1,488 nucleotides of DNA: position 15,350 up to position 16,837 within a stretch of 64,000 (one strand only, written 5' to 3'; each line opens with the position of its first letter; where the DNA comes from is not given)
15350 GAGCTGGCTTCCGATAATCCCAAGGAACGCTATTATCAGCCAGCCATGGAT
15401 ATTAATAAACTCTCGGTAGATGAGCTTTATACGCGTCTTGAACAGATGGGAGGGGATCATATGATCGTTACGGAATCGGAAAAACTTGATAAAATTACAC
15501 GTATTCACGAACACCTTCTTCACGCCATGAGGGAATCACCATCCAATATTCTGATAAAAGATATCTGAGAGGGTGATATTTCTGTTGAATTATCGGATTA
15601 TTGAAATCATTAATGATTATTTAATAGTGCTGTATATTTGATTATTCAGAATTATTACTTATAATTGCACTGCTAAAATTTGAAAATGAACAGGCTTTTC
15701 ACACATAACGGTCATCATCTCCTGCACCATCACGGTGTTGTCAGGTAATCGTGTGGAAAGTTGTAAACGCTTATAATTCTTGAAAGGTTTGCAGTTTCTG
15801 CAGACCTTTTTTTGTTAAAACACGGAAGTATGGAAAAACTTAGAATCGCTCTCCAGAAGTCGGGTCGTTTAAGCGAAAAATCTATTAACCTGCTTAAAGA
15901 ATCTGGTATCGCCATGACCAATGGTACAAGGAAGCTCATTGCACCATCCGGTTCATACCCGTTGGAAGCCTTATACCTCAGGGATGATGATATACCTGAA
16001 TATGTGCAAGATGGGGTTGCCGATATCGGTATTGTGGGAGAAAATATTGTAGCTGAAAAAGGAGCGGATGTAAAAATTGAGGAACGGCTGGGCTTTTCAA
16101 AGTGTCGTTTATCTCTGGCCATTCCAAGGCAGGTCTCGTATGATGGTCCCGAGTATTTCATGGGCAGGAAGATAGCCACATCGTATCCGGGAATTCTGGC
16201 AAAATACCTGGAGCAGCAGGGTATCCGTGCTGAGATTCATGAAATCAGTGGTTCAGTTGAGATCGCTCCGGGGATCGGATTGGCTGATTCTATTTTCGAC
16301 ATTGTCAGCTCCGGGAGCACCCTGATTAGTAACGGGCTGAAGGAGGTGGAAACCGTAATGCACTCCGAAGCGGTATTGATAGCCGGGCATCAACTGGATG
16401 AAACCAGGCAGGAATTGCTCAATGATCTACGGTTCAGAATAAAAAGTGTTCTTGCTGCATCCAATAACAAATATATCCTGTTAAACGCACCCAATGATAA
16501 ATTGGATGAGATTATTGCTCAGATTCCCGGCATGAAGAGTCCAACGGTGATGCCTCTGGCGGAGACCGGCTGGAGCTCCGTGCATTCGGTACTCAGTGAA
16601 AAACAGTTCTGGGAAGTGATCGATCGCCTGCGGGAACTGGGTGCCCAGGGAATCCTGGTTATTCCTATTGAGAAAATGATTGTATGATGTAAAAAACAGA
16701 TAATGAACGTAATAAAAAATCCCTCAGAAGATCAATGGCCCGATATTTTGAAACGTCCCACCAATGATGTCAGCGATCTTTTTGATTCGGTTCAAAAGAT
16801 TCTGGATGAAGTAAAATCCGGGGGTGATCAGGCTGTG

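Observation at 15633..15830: His-codon leader peptide with alternative hairpins and a terminator upstream of hisG: a ribosome-mediated his attenuator in a Bacteroidota genome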

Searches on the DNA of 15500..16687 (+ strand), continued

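Call 77: search_with_rna_model(model_id=R1, sources=[L100, L101, L102, L103, L104, L105, L106, L107, L108, L109, L110, L111, L112, L113, L114, L115, L116, L117, L118, L119, L120, L121, L122, L123, L124, L125, L126, L127, L128, L129, L130, L131, L132, L133, L134, L135, L136, L137, L138, L139, L140, L141, L142, L143, L144, L145, L146, L147, L148, L149, L150, L151, L152, L153, L154, L155, L156, L157, L158, L159, L160, L161, L162, L163, L164, L165, L166, L167, L168, L169, L170, L171, L172], max_evalue=0.01)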
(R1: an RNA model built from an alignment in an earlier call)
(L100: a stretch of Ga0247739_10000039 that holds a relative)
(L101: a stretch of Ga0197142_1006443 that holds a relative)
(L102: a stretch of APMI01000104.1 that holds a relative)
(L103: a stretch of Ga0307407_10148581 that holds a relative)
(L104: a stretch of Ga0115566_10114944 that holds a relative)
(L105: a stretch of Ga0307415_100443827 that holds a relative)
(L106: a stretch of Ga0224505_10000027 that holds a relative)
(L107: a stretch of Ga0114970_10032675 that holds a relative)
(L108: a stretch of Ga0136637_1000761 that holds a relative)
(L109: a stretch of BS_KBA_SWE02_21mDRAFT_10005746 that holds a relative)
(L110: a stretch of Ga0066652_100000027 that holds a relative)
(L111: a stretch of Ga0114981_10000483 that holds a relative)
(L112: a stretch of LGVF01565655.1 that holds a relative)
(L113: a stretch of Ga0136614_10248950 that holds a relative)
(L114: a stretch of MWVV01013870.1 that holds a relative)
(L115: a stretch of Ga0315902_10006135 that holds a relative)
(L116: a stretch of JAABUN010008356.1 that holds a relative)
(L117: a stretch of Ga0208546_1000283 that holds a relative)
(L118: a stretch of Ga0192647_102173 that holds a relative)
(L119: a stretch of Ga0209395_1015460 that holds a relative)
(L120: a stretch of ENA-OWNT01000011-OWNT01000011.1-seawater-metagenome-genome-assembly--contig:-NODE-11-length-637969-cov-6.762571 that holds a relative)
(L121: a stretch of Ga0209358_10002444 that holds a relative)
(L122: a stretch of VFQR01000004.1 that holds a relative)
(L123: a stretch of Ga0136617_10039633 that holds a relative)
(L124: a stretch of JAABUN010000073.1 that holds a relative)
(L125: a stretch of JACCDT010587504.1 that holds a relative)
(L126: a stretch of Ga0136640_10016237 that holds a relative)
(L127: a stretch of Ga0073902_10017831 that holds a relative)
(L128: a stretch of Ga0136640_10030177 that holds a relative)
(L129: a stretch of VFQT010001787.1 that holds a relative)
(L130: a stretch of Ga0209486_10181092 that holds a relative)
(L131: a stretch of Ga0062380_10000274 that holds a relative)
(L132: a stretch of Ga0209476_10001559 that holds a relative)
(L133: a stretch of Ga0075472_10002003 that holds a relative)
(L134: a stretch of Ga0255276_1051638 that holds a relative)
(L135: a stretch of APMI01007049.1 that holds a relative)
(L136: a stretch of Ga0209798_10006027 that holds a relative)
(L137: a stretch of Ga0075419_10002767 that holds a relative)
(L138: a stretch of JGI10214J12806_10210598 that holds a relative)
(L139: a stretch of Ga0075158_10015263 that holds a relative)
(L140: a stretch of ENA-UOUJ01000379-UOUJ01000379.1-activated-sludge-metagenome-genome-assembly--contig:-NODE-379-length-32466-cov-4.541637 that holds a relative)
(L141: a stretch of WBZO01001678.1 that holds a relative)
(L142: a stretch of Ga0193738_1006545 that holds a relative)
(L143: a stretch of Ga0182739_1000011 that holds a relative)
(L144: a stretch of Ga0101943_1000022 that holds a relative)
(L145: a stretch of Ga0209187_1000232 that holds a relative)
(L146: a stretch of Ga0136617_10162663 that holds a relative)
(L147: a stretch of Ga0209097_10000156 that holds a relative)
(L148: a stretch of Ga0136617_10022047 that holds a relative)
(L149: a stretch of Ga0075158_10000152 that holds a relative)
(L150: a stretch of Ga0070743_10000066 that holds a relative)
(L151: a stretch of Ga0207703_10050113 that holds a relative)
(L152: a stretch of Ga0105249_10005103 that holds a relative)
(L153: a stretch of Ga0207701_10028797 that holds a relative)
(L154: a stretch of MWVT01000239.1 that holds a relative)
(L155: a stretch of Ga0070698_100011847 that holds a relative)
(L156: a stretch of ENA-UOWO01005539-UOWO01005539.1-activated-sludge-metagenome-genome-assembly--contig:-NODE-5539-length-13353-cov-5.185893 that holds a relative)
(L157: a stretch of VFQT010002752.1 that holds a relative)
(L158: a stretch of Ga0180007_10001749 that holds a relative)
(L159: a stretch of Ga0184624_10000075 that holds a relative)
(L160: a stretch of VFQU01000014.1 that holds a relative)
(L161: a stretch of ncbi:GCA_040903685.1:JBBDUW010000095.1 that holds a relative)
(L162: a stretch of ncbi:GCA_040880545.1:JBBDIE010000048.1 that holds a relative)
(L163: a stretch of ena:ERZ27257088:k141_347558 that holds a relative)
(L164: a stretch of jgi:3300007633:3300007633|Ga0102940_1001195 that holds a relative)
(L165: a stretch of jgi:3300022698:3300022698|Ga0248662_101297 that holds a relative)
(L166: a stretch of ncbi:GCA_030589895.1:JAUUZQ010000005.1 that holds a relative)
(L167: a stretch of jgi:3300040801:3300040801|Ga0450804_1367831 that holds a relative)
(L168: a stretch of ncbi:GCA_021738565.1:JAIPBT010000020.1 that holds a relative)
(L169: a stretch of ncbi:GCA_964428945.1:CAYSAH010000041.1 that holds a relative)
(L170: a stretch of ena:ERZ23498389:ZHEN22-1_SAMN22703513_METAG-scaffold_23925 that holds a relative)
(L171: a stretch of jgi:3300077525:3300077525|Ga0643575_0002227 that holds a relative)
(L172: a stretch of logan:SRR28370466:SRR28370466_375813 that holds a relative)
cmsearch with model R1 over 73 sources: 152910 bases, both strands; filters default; matches with E-value up to 0.01: 20.
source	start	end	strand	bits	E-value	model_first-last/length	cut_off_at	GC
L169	518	593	+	83.3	8.3e-21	1-76/76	no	0.3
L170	516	591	+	82.2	1.7e-20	1-76/76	no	0.32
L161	449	524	+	81.6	2.6e-20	1-76/76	no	0.33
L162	449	524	+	81.6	2.6e-20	1-76/76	no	0.33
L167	515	590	+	80.6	4.9e-20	1-76/76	no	0.3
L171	516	591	+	77.3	4.3e-19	1-76/76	no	0.34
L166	518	593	+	74.8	2.2e-18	1-76/76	no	0.29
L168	516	592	+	74.7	2.3e-18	1-76/76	no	0.27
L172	396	470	+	71.7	1.7e-17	1-76/76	no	0.41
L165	483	555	+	66.2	6.2e-16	1-76/76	no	0.33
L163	515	591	+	65.3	1.1e-15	1-76/76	no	0.27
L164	515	591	+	65.3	1.1e-15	1-76/76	no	0.27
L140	544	617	+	33.8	1.1e-06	1-76/76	no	0.28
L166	553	623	-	27.7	5.7e-05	1-76/76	no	0.25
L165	524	575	-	26.8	0.0001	11-67/76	no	0.38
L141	203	283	+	25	0.00034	1-76/76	no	0.36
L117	609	669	+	24.8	0.00039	1-76/76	no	0.39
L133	609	669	+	24.8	0.00039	1-76/76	no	0.39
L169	553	630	-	21.3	0.0038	1-76/76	no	0.26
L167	550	612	-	21.3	0.0039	1-76/76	no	0.27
